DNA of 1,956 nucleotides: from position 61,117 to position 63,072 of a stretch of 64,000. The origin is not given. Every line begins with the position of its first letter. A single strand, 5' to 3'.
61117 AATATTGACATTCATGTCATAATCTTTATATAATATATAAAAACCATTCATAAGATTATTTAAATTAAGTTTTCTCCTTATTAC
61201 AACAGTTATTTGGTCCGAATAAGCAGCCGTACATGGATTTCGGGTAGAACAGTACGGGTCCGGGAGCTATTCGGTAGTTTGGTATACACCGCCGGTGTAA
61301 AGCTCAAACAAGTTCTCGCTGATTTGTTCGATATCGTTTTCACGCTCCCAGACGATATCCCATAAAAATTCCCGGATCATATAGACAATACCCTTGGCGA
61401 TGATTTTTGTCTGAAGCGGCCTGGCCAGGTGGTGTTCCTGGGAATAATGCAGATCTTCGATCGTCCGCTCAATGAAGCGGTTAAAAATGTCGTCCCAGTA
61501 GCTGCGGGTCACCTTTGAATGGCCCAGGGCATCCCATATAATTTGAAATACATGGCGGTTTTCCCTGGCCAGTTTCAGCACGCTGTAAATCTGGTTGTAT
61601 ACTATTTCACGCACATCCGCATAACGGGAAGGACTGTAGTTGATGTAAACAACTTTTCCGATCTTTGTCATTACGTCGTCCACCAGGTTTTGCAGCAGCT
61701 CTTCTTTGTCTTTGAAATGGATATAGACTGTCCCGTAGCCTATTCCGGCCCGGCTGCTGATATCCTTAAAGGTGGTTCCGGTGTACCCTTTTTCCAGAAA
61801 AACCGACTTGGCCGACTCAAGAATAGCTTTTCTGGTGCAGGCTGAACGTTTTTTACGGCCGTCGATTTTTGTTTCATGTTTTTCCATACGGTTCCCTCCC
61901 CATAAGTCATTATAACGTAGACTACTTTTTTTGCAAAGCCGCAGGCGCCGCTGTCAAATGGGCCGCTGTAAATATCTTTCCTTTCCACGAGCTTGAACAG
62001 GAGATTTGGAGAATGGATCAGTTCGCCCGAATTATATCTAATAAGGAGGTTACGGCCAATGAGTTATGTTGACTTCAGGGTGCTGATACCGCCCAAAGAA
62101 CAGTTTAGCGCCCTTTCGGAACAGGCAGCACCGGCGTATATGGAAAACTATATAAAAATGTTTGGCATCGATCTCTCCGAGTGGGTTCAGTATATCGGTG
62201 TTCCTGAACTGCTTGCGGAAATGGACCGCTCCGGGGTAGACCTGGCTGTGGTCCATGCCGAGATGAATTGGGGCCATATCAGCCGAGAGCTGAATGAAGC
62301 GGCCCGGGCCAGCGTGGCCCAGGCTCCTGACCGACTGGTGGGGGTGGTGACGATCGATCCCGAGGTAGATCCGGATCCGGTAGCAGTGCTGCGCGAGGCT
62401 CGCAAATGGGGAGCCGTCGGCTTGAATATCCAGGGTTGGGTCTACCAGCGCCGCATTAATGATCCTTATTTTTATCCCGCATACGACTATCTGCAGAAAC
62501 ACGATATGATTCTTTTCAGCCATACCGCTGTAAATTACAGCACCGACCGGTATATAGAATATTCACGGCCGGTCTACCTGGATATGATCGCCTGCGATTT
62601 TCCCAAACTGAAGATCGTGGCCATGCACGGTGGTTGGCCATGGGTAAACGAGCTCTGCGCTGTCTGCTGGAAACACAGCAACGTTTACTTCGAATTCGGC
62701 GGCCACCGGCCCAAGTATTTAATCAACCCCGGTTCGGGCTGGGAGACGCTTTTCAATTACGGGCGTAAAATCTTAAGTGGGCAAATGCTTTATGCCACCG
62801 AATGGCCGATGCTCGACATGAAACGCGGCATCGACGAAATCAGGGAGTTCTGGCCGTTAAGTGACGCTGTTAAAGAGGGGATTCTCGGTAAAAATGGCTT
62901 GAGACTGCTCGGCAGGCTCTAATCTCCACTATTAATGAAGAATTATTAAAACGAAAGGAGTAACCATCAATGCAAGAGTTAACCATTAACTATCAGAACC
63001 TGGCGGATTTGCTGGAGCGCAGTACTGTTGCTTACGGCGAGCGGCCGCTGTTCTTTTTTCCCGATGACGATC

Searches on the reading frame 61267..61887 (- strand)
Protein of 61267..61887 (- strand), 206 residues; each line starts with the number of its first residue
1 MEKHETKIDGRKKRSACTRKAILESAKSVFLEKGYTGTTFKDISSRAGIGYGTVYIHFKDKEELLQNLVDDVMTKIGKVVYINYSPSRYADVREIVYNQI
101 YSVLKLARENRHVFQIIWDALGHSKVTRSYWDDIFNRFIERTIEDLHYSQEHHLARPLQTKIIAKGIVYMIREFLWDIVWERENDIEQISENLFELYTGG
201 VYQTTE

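Call 53: search_protein_families(library=pfam, max_evalue=0.01, proteins=[window:61267-61887:-])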
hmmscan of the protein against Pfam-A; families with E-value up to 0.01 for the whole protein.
window:61267-61887:- (206 aa): 1 family
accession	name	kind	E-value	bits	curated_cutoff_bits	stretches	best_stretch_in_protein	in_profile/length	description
PF00440.29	TetR_N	-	9e-15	54.6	24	1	22-66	1-45/47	Bacterial regulatory proteins, tetR family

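Call 78: find_encoding_contigs(protein=window:61267-61887:-, flank=10000, max_places=3)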
Protein window:61267-61887:- (206 aa): no gene with exactly this product is on record in the collection.

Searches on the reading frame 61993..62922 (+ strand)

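Call 53: search_protein_families(library=pfam, max_evalue=0.01, proteins=[window:61993-62922:+])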
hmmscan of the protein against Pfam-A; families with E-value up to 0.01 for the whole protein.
window:61993-62922:+ (309 aa): 1 family
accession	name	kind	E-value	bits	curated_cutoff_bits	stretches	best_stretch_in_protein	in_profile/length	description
PF04909.20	Amidohydro_2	-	2.4e-29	103.5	26.4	1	93-308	58-289/289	Amidohydrolase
